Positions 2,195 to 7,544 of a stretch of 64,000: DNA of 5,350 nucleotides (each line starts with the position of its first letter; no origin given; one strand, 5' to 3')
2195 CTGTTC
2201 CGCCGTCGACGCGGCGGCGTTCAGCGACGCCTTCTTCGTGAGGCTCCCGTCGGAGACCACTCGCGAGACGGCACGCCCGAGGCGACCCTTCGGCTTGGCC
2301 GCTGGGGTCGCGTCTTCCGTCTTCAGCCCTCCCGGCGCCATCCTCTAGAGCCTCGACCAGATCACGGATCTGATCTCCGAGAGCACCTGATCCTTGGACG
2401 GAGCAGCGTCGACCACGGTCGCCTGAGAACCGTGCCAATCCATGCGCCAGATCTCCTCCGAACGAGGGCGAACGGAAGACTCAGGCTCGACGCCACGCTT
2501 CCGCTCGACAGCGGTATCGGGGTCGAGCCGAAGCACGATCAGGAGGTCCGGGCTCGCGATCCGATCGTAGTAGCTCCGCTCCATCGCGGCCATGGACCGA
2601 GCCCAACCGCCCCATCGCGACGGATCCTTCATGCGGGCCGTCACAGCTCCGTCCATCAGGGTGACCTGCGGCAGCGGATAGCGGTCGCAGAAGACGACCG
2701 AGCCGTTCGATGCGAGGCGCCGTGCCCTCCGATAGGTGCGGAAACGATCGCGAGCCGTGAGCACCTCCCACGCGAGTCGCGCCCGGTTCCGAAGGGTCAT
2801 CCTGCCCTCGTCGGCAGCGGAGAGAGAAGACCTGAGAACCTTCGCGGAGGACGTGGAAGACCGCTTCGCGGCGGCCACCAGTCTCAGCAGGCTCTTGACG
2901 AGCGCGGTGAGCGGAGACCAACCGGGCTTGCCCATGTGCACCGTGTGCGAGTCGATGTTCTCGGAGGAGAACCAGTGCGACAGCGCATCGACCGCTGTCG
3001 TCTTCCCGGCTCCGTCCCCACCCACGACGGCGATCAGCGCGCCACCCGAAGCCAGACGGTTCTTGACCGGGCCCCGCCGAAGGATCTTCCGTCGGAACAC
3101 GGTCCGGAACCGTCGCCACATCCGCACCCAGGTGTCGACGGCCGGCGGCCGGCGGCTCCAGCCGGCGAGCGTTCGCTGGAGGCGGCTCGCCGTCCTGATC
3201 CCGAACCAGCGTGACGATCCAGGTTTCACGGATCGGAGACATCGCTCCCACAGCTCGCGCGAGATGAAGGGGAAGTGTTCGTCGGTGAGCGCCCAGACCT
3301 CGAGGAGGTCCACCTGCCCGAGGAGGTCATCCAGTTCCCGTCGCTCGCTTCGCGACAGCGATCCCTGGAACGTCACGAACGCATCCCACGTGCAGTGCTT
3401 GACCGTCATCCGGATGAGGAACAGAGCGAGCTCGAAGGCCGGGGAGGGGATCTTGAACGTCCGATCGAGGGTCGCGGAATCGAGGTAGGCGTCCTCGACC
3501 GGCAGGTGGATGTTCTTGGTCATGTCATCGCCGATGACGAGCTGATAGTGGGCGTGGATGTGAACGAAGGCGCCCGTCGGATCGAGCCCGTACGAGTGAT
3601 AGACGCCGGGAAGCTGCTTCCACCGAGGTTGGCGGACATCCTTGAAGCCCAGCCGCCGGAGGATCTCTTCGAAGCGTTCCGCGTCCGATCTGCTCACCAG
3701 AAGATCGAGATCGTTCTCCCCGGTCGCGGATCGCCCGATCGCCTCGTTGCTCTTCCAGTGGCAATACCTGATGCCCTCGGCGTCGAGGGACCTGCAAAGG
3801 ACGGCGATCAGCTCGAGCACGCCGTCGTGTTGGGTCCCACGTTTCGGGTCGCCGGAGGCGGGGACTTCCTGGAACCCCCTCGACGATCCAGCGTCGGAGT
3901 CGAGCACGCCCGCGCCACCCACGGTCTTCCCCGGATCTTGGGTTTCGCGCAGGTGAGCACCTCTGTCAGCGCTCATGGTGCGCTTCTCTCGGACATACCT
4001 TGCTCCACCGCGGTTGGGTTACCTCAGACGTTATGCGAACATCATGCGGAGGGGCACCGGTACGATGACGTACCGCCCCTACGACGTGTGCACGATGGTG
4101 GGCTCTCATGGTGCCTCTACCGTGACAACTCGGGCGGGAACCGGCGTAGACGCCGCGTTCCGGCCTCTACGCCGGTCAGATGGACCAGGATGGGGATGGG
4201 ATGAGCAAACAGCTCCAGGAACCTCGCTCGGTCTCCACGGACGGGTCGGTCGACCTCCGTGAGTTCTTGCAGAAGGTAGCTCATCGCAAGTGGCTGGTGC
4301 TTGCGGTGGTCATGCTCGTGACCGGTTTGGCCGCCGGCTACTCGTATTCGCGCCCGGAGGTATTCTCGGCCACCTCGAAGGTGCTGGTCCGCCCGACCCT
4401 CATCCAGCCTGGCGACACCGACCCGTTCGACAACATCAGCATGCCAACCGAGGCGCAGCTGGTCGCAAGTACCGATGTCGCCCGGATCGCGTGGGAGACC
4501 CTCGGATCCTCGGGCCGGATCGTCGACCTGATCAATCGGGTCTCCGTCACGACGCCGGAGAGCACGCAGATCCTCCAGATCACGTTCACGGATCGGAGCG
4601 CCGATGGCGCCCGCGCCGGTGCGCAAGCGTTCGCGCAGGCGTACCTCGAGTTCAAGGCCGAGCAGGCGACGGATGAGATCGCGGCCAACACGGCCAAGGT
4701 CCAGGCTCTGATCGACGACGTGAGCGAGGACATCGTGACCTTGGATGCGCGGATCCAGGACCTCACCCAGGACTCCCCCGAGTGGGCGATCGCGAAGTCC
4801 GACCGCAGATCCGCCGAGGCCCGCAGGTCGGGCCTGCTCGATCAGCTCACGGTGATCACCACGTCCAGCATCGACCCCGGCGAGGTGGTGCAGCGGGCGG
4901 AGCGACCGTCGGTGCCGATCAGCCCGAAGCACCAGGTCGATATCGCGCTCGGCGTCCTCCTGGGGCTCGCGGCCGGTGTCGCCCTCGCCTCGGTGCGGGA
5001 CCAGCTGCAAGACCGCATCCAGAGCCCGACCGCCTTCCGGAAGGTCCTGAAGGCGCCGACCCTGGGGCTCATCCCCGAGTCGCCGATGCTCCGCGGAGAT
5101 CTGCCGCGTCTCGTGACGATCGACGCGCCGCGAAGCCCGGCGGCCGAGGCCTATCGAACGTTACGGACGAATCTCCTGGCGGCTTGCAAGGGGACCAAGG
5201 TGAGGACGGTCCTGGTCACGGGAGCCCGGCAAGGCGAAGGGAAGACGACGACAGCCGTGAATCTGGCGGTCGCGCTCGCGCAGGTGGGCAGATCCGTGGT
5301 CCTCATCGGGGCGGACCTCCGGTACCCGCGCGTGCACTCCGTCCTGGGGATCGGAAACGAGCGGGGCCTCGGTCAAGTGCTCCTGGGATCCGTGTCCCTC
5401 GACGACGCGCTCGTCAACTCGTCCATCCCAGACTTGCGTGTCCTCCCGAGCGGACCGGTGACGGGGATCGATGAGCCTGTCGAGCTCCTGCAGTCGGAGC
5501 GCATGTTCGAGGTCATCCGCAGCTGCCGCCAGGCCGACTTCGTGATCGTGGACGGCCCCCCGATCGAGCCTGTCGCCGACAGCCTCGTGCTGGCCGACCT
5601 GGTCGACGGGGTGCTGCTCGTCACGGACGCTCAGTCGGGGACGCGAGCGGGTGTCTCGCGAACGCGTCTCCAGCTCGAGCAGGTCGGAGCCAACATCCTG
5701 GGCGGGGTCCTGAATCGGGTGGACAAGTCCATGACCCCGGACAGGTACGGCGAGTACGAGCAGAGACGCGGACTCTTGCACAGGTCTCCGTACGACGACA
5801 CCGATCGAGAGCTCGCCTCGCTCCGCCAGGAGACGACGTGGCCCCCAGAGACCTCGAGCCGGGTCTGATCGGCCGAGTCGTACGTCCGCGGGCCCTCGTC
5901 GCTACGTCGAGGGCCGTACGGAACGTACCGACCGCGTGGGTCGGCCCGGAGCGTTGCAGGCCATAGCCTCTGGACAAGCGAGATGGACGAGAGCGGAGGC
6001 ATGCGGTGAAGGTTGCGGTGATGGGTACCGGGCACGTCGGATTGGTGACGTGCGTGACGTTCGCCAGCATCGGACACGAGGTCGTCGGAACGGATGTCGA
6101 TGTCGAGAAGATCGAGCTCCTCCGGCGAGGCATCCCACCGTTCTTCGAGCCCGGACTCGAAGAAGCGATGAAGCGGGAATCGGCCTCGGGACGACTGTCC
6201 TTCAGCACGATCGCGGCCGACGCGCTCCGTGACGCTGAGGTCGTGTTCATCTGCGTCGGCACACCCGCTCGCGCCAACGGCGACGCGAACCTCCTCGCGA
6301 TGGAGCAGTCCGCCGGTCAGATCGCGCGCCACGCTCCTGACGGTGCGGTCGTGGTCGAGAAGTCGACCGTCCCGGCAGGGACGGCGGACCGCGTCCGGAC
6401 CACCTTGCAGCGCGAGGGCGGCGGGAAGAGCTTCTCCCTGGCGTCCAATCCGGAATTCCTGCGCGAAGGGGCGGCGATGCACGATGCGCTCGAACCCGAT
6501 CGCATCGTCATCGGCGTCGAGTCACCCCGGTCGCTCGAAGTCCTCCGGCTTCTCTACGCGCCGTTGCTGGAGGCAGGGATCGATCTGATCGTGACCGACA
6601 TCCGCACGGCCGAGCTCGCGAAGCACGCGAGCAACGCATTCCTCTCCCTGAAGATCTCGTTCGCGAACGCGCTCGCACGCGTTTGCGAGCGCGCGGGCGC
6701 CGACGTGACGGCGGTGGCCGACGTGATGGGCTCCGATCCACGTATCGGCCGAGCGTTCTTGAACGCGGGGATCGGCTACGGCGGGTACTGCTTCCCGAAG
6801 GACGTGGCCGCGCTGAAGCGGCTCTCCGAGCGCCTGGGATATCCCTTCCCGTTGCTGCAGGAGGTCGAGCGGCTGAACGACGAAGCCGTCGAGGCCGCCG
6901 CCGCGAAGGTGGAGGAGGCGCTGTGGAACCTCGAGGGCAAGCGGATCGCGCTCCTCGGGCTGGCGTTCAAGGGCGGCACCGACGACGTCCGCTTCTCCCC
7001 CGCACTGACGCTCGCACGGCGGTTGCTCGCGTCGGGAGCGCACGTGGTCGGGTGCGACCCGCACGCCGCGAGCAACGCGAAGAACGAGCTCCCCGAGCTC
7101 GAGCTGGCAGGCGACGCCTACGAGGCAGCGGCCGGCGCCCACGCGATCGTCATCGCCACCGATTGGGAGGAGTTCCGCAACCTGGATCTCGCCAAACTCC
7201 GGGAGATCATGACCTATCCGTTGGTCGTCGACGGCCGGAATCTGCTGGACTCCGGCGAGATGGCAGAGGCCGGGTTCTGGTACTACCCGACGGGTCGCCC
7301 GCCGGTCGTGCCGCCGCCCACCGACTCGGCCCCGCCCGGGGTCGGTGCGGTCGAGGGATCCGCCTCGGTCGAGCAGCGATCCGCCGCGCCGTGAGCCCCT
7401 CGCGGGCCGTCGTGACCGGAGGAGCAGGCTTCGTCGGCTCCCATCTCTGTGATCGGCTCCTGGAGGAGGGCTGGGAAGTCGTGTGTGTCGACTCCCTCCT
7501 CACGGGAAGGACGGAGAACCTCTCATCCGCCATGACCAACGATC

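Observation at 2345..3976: Nucleotidyltransferase-like + thymidylate-kinase-like fusion protein embedded in a polysaccharide export locus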

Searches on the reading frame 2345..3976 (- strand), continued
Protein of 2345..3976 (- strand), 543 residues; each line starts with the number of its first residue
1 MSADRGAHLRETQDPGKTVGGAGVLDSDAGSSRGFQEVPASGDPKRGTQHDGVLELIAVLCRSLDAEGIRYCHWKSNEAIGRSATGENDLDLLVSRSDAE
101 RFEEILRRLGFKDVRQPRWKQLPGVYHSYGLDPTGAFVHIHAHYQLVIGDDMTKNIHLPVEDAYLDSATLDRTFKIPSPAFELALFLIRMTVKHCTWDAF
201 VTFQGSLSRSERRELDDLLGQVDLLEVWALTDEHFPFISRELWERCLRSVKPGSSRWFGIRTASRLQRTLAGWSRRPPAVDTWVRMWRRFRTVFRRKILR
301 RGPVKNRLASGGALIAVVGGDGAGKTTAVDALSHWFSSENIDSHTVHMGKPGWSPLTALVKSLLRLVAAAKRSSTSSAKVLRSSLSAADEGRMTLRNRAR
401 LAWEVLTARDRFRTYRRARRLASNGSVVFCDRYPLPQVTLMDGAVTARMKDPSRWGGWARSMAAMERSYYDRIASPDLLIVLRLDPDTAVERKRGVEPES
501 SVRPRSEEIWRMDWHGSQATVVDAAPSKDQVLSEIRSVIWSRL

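Call 83: search_protein_families(library=ncbifam, proteins=[L087:13950-15485:+, L087:15499-16266:+, L087:16263-17651:+, L087:5684-6994:+], max_evalue=0.001)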
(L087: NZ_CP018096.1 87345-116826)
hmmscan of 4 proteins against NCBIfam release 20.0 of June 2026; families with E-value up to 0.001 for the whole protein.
L087:13950-15485:+ (511 aa): 1 family
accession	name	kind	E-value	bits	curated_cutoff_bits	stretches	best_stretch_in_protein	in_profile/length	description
NF010068.0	PRK13548.1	equivalog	8.4e-05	21.8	261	1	286-314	30-58/261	heme ABC transporter ATP-binding protein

L087:15499-16266:+ (255 aa): 3 families
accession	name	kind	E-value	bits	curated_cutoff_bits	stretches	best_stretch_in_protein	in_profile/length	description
NF006746.0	PRK09270.1-5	subfamily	0.00017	20.6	250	1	2-30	23-51/210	nucleoside/nucleotide kinase family protein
TIGR00635.1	ruvB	equivalog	0.00046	19.3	299.05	1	5-27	35-57/305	Holliday junction branch migration DNA helicase RuvB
NF011517.0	PRK14956.1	equivalog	0.00046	19.1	654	1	5-28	45-68/486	DNA polymerase III subunits gamma and tau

L087:16263-17651:+ (462 aa): 1 family
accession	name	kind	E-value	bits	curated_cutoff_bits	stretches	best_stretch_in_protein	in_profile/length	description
NF041871.1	Wzx_EPS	equivalog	2.1e-07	30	800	1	50-435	15-390/492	exopolysaccharide biosynthesis flippase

L087:5684-6994:+ (436 aa): 0 families

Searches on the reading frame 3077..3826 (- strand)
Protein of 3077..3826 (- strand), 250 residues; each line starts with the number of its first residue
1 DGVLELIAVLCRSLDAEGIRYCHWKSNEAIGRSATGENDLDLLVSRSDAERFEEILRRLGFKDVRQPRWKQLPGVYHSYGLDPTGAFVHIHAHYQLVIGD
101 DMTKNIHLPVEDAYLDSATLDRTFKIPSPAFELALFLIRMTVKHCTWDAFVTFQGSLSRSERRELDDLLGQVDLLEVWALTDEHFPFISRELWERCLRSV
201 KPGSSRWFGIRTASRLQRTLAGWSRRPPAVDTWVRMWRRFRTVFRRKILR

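Call 48: predict_structure(alignment_id=A2)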
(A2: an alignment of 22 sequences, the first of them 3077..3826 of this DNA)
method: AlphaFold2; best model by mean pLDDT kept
length: 250 residues; sequences in the alignment: 22
mean_pLDDT: 87.5   pTM: 0.81
mean pLDDT of the five models: 87.5, 85.7, 85.5, 84.8, 84.5
residues with pLDDT >= 90: 155; 70-90: 69; 50-70: 25; < 50: 1
segments of 3 or more residues with pLDDT < 50: none
pLDDT, mean of each block of 10 residues (from residue 1): 91 96 79 89 94 96 80 83 94 83 72 94 92 94 87 86 94 95 95 97 92 93 68 67 78
secondary structure, 60 per line:
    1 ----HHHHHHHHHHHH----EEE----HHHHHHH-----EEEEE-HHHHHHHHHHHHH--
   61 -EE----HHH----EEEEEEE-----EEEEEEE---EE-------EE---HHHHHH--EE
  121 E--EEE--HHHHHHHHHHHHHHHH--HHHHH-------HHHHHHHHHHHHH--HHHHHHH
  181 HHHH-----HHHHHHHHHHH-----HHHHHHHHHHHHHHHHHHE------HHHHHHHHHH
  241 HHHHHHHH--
elements in order: H5-16 E21-23 H28-34 E40-44 H46-58 E75-81 E87-93 H111-116 E119-121 E124-126 H129-144 H147-151 H159-171 H174-184 H190-200 H206-223 H231-248

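Call 77: search_protein_families(library=ncbifam, proteins=[window:3077-3826:-], max_evalue=0.01)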
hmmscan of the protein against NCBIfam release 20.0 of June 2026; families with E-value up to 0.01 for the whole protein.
window:3077-3826:- (250 aa): 0 families

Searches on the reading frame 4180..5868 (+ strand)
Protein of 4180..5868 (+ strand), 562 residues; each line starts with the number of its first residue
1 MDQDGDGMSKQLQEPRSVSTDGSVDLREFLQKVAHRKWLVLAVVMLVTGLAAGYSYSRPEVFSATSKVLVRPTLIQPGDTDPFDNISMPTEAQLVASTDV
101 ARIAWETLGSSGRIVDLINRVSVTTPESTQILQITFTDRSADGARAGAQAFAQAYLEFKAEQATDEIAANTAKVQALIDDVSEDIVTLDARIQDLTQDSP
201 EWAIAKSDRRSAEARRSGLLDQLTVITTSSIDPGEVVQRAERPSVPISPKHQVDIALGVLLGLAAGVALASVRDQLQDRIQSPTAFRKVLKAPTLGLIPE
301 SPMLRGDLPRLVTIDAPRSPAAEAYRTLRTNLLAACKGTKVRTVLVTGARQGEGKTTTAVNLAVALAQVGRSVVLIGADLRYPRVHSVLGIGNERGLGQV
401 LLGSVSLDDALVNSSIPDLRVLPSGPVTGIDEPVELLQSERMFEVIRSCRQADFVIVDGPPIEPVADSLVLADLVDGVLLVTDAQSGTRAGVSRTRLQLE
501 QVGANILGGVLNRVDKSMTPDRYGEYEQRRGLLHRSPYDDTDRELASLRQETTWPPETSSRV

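Call 3: search_protein_families(library=pfam, proteins=[window:4180-5868:+], max_evalue=1)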
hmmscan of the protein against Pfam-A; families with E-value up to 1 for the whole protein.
window:4180-5868:+ (562 aa): 14 families
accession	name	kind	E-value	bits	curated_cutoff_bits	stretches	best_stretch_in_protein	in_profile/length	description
PF13614.12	AAA_31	-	6.8e-11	42.9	27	1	342-494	2-159/177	AAA domain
PF02706.20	Wzz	-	1.4e-08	35.4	25.5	1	23-100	2-83/91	Chain length determinant protein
PF01656.29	CbiA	-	1.5e-08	35.1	25.4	1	345-521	2-90/125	CobQ/CobB/MinD/ParA nucleotide binding domain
PF10609.15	ParA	-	6e-08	32.8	27.1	1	343-512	5-173/246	NUBPL iron-transfer P-loop NTPase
PF09140.17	MipZ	-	1.1e-05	25.3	20.7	1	344-461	3-109/262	ATPase MipZ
PF13807.11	GNVR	-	0.00039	20.7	27.7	1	230-273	37-80/82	G-rich domain on putative tyrosine kinase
PF06564.18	CBP_BcsQ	-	0.001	19.1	21.3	1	343-438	3-99/234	Cellulose biosynthesis protein BcsQ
PF13500.12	AAA_26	-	0.0011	19.4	27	0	342-370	1-29/198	AAA domain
PF00142.24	Fer4_NifH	-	0.0019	18.2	25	1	350-380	8-38/271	4Fe-4S iron sulfur cluster binding proteins, NifH/frxC family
PF01268.25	FTHFS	-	0.0021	16.8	27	1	338-391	54-104/556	Formate--tetrahydrofolate ligase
PF25199.1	nSTAND_NTPase5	-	0.0023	18.2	34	1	305-376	5-76/145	Novel STAND NTPase 5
PF00448.28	SRP54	-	0.0027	17.8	22.7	1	344-380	4-39/196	SRP54-type protein, GTPase domain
PF02374.21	ArsA_ATPase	-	0.028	14.1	24.3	1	342-379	2-38/305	Anion-transporting ATPase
PF20720.3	nSTAND3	-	0.068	13.3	27.2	1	340-376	16-51/155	Novel STAND NTPase 3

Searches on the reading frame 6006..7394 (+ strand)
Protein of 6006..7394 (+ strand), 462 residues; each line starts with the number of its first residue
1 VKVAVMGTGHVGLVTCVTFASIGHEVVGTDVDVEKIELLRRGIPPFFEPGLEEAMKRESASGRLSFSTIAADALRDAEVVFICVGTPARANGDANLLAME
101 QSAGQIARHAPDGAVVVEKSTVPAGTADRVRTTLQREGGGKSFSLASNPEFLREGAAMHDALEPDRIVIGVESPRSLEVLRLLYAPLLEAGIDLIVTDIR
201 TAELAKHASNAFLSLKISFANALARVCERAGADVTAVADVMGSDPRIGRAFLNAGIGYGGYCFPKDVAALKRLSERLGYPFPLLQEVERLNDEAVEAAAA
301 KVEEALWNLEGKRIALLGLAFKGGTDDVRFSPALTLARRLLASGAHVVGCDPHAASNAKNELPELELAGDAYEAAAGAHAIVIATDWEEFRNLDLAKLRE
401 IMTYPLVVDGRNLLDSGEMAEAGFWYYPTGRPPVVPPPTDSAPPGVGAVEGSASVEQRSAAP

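Call 3: search_protein_families(library=pfam, proteins=[window:6006-7394:+], max_evalue=1)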
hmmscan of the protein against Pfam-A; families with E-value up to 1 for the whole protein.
window:6006-7394:+ (462 aa): 9 families
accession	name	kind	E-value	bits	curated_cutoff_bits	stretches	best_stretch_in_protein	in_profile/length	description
PF03721.20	UDPG_MGDP_dh_N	-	9e-58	195.4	27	1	1-180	1-184/187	UDP-glucose/GDP-mannose dehydrogenase family, NAD binding domain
PF00984.24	UDPG_MGDP_dh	-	1.5e-34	118.4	25.4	1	200-292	1-93/94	UDP-glucose/GDP-mannose dehydrogenase family, central domain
PF03720.21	UDPG_MGDP_dh_C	-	8.5e-33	113.3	30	1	315-415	1-102/103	UDP-glucose/GDP-mannose dehydrogenase family, UDP binding domain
PF03807.23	F420_oxidored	-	3.4e-09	37.6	21.6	2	335-393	13-75/94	NADP oxidoreductase coenzyme F420-dependent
PF03446.21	NAD_binding_2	-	2.8e-05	24.6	21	1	2-138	1-111/161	NAD binding domain of 6-phosphogluconate dehydrogenase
PF02737.24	3HCDH_N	-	0.00032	21.1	22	1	2-81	1-83/180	3-hydroxyacyl-CoA dehydrogenase, NAD binding domain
PF02826.25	2-Hacid_dh_C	-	0.047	13.5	25.1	0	2-36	38-72/178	D-isomer specific 2-hydroxyacid dehydrogenase, NAD binding domain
PF01262.27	AlaDh_PNT_C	-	0.071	13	23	1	2-41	30-69/214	Alanine dehydrogenase/PNT, C-terminal domain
PF02254.24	TrkA_N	-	0.12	13.1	23.8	1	3-41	1-39/116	TrkA-N domain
